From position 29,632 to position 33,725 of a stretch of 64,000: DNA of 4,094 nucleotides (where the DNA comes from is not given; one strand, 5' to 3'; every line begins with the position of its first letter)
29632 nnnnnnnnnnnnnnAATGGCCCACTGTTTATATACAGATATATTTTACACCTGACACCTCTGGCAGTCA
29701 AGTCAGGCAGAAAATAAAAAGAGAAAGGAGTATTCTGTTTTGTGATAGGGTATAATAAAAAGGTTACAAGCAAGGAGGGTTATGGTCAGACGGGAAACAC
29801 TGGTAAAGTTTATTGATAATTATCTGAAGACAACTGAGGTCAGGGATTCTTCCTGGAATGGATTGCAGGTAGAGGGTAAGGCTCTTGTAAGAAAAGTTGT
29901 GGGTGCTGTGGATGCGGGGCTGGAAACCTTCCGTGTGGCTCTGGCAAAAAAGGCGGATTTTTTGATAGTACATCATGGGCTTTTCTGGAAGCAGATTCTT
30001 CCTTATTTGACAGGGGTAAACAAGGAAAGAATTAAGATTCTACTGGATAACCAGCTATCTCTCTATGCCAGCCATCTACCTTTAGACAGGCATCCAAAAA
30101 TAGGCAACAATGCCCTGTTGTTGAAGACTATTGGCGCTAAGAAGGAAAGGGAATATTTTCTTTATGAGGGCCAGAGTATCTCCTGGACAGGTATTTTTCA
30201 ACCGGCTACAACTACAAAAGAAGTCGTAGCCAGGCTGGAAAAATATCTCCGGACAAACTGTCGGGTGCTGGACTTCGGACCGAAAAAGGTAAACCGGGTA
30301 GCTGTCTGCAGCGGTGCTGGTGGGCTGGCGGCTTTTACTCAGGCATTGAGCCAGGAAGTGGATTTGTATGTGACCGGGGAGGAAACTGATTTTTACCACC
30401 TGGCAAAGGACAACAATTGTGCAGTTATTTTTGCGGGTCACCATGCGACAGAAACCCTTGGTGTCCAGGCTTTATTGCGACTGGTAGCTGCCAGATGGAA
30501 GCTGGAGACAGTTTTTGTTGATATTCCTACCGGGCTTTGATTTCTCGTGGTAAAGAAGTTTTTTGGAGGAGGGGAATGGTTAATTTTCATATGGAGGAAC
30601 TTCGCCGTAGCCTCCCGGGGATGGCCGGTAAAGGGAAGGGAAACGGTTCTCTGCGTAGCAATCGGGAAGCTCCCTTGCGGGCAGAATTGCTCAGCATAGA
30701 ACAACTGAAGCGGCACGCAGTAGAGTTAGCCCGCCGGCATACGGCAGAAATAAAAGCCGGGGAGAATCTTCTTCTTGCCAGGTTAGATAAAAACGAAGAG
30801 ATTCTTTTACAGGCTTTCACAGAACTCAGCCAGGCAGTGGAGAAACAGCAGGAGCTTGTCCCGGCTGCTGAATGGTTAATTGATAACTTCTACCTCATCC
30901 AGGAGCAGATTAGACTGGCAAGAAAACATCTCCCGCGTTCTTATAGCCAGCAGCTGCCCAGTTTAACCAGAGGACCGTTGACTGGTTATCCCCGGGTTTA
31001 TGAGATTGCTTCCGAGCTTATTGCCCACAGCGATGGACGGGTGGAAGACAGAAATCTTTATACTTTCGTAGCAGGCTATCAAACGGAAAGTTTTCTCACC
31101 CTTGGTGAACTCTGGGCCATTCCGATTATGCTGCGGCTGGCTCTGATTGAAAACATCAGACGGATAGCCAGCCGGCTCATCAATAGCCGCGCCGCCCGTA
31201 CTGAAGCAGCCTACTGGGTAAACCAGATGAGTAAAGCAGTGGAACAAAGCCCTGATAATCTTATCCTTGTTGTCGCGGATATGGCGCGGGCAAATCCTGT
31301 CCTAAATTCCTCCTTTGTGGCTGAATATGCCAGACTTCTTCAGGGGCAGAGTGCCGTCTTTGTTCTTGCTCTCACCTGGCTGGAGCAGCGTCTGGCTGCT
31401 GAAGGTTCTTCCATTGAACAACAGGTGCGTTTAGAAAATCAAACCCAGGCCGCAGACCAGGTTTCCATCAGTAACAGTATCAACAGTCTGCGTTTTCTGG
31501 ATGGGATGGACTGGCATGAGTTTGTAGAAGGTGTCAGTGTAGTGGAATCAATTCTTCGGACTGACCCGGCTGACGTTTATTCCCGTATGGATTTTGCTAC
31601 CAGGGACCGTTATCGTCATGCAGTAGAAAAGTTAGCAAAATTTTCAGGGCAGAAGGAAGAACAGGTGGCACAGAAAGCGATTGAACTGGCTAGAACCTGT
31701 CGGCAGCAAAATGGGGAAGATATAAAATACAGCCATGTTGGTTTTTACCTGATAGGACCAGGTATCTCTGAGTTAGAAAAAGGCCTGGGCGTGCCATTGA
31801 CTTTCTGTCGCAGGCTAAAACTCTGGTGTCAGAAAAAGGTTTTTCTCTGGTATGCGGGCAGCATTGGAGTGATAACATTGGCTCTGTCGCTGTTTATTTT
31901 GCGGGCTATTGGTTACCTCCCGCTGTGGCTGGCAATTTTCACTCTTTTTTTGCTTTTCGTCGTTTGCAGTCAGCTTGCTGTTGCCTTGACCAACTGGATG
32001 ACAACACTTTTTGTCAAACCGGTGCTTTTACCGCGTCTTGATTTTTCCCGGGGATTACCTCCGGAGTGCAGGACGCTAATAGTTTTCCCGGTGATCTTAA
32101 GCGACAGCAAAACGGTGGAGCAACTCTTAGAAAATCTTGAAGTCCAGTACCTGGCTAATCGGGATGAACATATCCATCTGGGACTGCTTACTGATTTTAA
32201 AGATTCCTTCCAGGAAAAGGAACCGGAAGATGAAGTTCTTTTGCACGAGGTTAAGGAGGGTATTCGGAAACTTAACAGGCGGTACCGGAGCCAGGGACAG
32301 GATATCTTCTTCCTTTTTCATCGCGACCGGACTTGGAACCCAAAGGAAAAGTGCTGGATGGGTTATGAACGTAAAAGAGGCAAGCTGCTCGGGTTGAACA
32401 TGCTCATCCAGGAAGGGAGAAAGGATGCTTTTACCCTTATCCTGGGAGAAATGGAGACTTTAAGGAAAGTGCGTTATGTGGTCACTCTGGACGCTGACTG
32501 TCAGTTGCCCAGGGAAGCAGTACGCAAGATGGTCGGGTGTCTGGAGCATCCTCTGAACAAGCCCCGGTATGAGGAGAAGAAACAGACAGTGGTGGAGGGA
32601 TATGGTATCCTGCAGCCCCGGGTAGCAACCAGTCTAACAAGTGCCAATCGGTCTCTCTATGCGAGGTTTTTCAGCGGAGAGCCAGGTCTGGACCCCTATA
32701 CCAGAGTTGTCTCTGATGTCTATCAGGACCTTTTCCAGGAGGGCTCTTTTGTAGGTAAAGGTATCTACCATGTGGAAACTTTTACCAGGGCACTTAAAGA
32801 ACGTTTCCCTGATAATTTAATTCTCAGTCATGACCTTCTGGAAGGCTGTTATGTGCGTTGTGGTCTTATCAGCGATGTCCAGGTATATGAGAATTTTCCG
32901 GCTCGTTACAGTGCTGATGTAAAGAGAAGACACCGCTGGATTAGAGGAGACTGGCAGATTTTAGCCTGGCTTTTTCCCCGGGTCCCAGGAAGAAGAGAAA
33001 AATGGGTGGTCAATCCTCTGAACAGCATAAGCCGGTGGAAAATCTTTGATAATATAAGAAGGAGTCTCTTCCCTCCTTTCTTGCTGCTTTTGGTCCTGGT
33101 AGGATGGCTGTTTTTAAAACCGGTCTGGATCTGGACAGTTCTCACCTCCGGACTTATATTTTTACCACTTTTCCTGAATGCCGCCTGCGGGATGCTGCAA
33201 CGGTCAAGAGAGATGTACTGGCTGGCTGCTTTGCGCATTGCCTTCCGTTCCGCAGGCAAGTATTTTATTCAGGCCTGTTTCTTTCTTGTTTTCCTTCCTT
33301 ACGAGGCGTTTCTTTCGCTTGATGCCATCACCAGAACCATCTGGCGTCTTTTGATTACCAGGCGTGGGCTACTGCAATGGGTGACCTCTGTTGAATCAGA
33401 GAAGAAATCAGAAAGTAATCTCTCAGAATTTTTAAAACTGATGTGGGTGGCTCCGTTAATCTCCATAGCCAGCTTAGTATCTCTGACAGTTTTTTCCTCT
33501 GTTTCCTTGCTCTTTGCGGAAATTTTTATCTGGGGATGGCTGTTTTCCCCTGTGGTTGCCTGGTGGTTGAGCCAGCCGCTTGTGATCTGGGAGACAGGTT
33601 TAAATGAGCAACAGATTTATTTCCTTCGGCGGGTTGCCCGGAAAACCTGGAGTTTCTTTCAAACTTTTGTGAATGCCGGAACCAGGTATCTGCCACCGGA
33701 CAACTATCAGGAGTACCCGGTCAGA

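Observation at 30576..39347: Cyclic beta-1,2-glucan synthase-type megaprotein (GT84 + GH94) in a PVC-like genome without a ChvA/NdvA exporter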

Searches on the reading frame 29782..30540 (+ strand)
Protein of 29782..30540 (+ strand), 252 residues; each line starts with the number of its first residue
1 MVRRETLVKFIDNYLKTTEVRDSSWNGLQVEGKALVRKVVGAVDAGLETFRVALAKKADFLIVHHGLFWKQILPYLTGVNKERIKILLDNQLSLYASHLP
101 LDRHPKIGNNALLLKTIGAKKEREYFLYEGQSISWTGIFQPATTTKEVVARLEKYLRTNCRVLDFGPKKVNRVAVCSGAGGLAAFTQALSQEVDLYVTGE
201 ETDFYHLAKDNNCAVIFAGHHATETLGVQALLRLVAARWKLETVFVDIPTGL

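Call 9: search_protein_families(library=pfam, proteins=[window:29782-30540:+], max_evalue=0.001)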
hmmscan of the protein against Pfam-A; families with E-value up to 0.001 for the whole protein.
window:29782-30540:+ (252 aa): 1 family
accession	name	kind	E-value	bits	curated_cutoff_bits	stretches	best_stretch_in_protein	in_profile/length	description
PF01784.24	DUF34_NIF3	-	1.4e-54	185.9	23.4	1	4-247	3-251/256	Duf34/NIF3 (NGG1p interacting factor 3)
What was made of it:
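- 29782..30540 (+): DUF34/NIF3 gene upstream on the same strand, 35 nt before the cgs ATG. Probably co-transcribed, but the linkage is lineage-specific. PF01784 at E 1e-54 (call 9).
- Checked: The upstream gene at 29782-30540 (+) is DUF34/NIF3 (E 1e-54, call 9).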

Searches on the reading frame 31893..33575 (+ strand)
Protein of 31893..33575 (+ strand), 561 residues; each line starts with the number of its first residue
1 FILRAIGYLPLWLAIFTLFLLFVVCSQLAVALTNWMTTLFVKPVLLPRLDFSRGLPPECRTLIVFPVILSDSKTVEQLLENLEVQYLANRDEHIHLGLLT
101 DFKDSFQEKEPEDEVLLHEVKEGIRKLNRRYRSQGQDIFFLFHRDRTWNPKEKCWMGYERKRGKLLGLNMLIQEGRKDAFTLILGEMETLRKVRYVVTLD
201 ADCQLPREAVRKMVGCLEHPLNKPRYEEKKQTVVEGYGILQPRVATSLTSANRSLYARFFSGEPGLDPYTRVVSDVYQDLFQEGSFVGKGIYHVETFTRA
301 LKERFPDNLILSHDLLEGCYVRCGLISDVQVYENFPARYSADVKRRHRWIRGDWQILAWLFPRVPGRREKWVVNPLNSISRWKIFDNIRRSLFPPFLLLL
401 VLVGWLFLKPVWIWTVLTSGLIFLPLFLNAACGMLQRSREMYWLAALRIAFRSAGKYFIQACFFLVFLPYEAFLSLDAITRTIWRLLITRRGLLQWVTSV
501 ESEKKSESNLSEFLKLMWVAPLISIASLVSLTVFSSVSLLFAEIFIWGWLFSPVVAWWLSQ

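Call 18: search_solved_structures(query=window:31893-33575:+, max_evalue=1e-20, show_alignments=1)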
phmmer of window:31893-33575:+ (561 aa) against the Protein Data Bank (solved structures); distinct sequences matched with E-value up to 1e-20: 2.
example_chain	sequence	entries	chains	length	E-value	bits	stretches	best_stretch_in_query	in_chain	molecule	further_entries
8rf9_A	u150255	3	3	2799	7.1e-129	434.3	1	10-561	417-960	Cyclic beta 1-2 glucan synthetase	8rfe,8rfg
8rf0_A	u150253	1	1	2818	7.2e-129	434.3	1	10-561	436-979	Cyclic beta-(1,2)-glucan synthase NdvB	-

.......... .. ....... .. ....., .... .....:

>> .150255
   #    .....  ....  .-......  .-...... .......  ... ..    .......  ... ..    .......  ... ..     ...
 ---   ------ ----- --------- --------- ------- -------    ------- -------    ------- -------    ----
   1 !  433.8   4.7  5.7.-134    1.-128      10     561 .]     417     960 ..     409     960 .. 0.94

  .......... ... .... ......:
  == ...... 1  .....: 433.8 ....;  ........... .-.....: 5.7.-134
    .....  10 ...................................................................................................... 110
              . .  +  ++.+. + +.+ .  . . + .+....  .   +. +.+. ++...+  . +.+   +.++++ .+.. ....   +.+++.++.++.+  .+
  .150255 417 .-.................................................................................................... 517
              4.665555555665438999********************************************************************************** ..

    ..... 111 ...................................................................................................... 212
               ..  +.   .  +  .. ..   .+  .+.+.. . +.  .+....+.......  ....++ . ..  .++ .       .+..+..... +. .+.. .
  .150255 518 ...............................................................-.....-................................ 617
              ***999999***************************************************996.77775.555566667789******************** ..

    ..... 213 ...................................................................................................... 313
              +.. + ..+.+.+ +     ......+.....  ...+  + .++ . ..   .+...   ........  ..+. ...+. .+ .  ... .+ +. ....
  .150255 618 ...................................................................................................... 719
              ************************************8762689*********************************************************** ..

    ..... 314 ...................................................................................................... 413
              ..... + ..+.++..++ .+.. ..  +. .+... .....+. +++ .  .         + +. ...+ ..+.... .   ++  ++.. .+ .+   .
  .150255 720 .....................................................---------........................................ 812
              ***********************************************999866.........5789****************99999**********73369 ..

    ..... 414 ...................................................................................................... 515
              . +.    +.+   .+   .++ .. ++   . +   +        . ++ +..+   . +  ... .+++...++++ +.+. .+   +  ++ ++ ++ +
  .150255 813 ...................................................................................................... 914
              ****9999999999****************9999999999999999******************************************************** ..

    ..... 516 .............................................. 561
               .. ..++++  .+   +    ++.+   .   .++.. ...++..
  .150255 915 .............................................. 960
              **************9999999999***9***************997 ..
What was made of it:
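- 31845..31985 (+): TM1-TM2 hydrophobic pair (residues 424-470). They align with the AtCgs TM region (call 18).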
